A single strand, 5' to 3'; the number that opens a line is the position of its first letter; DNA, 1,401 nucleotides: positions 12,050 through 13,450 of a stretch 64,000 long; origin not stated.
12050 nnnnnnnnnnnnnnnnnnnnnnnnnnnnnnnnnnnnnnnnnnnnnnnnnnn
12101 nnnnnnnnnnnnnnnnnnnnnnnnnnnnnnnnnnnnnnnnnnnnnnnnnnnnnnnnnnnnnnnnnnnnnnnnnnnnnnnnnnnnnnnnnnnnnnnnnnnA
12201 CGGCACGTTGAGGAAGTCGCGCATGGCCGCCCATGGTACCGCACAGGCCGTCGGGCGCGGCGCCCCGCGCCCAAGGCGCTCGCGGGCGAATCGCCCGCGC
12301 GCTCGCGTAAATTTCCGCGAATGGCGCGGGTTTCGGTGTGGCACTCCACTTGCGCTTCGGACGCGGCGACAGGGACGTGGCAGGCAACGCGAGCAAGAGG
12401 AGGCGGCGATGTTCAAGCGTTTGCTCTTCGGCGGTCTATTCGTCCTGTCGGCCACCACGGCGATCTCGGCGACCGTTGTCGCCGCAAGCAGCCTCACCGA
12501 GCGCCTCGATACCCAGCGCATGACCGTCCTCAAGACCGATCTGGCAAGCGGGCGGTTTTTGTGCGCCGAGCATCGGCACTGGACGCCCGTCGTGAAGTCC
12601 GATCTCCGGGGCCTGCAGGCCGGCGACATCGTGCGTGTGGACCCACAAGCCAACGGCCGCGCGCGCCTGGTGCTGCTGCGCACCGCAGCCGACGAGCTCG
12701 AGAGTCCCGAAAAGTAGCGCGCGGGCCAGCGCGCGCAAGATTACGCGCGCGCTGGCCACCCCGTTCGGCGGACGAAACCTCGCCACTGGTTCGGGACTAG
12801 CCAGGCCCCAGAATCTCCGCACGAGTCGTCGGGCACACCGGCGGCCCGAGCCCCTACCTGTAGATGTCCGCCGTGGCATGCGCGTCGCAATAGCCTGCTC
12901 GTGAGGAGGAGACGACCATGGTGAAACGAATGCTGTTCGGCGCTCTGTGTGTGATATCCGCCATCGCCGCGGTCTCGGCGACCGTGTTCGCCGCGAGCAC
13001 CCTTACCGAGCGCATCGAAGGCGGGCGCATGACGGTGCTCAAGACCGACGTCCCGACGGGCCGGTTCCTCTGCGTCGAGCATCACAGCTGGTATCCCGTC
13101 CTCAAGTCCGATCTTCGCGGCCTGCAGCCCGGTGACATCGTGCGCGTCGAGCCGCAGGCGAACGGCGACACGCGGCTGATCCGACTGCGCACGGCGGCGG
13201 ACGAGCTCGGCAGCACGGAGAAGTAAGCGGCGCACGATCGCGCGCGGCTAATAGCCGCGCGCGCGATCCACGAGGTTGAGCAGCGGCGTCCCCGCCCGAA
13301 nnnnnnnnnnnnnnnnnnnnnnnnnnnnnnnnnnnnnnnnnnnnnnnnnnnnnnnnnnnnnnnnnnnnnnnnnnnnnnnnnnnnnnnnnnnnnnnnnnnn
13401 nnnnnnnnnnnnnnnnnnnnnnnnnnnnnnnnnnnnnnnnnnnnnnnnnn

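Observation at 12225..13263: Tandem paralogous 102-aa secreted proteins, each behind its own sigma54-type promoter and each followed by a GC hairpin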

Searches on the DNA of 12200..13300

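Call 62: search_rna_families(source=window, start=12200, end=13300, threshold=evalue, max_evalue=1)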
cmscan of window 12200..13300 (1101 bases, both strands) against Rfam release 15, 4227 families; matches with E-value up to 1: 1.
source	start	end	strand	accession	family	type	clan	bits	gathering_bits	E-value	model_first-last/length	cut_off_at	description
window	12274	12392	+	RF03108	Methylosinus-1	Gene; sRNA;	-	15.5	145.1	0.54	1-214/214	no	Methylosinus-1 RNA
